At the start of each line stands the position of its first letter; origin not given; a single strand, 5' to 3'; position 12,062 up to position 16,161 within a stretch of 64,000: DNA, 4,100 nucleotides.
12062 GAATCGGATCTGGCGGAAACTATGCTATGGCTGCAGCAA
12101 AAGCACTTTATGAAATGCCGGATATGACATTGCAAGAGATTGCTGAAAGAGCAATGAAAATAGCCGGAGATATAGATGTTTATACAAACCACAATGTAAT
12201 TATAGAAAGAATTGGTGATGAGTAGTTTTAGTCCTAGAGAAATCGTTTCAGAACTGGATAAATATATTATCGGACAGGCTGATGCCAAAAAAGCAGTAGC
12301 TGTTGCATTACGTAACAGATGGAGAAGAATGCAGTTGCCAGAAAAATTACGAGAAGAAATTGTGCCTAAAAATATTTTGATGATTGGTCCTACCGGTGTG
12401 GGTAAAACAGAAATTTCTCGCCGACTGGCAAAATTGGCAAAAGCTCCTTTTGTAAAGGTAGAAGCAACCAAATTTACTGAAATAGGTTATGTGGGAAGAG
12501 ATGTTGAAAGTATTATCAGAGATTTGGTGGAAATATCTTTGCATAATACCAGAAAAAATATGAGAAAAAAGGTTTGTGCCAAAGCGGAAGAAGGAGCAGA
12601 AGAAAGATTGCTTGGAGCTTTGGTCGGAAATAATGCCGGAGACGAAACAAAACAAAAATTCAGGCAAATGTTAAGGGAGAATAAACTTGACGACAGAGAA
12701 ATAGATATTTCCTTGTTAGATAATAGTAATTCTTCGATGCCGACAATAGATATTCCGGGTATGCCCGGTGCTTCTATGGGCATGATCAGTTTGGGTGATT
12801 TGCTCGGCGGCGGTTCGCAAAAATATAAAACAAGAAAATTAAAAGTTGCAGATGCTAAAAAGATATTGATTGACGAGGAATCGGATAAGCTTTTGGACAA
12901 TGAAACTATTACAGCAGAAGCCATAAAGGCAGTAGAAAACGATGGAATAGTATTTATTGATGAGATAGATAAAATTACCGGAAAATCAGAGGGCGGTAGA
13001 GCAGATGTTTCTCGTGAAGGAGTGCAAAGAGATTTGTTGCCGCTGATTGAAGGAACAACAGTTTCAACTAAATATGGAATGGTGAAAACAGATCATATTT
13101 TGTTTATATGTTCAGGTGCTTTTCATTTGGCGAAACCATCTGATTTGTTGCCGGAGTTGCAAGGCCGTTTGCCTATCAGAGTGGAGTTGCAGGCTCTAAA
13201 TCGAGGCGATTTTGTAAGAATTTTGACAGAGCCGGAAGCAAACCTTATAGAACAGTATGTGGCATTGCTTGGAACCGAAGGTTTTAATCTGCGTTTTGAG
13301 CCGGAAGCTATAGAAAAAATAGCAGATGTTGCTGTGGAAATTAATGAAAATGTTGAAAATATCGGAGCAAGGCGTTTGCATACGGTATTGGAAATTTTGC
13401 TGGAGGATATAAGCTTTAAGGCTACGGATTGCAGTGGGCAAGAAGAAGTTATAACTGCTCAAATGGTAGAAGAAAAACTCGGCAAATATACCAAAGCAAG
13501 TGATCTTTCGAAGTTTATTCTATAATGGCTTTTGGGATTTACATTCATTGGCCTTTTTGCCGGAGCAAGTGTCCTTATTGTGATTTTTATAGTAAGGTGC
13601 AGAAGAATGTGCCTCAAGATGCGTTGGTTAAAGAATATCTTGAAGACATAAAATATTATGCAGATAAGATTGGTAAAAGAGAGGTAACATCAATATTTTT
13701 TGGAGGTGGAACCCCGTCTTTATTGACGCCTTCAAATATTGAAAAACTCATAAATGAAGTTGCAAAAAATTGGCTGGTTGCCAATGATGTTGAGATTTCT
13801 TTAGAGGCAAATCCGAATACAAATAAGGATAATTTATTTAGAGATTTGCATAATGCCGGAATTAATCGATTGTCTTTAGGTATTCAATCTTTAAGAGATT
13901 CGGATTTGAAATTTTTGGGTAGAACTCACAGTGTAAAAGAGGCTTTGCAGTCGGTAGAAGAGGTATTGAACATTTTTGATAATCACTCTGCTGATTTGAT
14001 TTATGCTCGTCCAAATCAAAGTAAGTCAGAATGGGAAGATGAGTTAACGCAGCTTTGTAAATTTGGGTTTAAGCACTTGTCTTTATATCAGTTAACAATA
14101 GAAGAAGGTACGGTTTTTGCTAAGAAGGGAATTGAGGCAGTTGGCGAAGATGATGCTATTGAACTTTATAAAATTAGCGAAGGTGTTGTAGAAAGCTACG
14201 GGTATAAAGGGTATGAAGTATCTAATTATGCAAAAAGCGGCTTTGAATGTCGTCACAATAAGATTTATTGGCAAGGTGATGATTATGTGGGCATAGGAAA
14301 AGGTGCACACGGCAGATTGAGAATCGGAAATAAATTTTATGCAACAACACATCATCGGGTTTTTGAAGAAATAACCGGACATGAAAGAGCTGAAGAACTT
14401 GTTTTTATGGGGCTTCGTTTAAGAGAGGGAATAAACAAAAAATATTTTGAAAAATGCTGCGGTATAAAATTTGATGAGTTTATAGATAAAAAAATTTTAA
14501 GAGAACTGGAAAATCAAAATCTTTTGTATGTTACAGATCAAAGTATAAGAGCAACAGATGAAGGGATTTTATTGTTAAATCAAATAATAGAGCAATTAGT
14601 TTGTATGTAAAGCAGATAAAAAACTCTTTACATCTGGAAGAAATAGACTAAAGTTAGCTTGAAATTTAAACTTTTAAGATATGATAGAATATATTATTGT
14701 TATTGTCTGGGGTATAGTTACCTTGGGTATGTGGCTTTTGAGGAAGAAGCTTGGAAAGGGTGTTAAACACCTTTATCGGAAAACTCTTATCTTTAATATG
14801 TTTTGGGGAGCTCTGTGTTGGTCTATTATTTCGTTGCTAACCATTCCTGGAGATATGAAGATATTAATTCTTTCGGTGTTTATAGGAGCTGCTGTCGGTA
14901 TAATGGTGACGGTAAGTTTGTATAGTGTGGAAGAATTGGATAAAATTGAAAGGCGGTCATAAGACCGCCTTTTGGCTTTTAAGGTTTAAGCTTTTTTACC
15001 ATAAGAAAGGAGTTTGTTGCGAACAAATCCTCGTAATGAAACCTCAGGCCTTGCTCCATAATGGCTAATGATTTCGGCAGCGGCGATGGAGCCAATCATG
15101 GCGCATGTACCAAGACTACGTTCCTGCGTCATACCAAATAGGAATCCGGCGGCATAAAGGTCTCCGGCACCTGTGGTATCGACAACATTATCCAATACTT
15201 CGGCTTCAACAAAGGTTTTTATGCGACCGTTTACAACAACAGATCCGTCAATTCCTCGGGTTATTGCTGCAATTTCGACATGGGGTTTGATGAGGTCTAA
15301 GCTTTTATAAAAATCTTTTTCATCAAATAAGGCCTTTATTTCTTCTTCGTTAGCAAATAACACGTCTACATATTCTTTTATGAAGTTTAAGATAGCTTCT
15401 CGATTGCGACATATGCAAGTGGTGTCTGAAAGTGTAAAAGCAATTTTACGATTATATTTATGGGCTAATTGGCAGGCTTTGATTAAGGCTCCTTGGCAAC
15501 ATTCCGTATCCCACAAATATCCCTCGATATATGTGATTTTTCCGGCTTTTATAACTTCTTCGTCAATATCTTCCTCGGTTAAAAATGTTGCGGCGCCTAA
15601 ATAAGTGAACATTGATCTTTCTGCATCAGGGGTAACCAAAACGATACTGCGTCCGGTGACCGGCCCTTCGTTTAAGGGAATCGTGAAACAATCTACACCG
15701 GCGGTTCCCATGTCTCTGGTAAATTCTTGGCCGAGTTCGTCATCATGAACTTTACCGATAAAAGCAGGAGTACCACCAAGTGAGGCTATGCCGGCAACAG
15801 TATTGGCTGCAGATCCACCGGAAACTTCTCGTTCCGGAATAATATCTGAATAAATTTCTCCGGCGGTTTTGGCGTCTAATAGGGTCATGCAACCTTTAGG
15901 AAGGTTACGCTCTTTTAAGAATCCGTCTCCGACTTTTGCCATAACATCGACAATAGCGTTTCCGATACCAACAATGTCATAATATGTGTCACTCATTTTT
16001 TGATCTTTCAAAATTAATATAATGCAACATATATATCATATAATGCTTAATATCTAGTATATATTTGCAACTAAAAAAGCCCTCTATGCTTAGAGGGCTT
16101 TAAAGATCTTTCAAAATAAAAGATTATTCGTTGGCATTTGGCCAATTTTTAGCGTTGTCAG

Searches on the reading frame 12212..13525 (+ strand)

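Call 28: search_protein_families(library=pfam, proteins=[window:12212-13525:+], max_evalue=0.00001)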
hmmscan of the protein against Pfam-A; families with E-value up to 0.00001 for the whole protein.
window:12212-13525:+ (437 aa): 3 families
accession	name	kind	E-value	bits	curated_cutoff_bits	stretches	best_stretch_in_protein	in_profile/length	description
PF07724.20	AAA_2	-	2.3e-34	119.3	27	1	205-323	29-166/166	AAA domain (Cdc48 subfamily)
PF00004.35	AAA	-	2.9e-15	57.3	21.2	1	235-326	47-129/131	ATPase family associated with various cellular activities (AAA)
PF07728.20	AAA_5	-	5.5e-07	30.1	22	0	54-90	1-38/139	AAA domain (dynein-related subfamily)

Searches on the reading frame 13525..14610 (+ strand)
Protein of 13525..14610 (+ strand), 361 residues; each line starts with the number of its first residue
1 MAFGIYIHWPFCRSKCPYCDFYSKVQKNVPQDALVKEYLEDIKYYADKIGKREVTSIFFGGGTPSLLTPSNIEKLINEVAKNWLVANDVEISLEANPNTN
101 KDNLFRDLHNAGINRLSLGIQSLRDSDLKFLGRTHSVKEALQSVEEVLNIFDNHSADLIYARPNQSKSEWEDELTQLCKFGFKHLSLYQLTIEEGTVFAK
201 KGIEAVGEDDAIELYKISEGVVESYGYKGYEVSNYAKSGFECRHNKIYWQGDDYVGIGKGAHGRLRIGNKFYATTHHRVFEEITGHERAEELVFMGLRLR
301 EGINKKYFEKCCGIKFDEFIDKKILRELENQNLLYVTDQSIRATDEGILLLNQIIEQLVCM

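Call 28: search_protein_families(library=pfam, proteins=[window:13525-14610:+], max_evalue=0.00001)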
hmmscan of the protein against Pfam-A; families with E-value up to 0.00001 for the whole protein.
window:13525-14610:+ (361 aa): 2 families
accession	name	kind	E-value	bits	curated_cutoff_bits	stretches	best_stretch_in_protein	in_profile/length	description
PF04055.27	Radical_SAM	-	1.4e-23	84.4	29.5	1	6-173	1-162/166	Radical SAM superfamily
PF06969.22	HemN_C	-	5.4e-14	52.4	24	1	284-350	2-67/67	HemN C-terminal domain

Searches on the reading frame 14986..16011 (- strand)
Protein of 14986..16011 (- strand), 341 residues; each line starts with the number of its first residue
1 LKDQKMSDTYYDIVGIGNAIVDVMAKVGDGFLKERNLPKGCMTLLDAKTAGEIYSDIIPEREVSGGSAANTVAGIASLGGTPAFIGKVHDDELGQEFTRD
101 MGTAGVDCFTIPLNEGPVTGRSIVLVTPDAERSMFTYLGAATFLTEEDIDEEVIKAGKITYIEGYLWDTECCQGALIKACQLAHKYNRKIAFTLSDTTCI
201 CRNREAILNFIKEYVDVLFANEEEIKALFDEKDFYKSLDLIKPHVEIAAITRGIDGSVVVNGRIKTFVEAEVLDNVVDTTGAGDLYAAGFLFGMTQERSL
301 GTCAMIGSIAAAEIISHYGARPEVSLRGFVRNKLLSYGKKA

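Call 28: search_protein_families(library=pfam, proteins=[window:14986-16011:-], max_evalue=0.00001)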
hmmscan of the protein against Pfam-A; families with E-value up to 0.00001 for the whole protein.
window:14986-16011:- (341 aa): 1 family
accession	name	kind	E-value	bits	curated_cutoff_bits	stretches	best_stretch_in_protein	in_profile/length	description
PF00294.29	PfkB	-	9e-42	143.9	25.8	1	63-322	34-297/302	pfkB family carbohydrate kinase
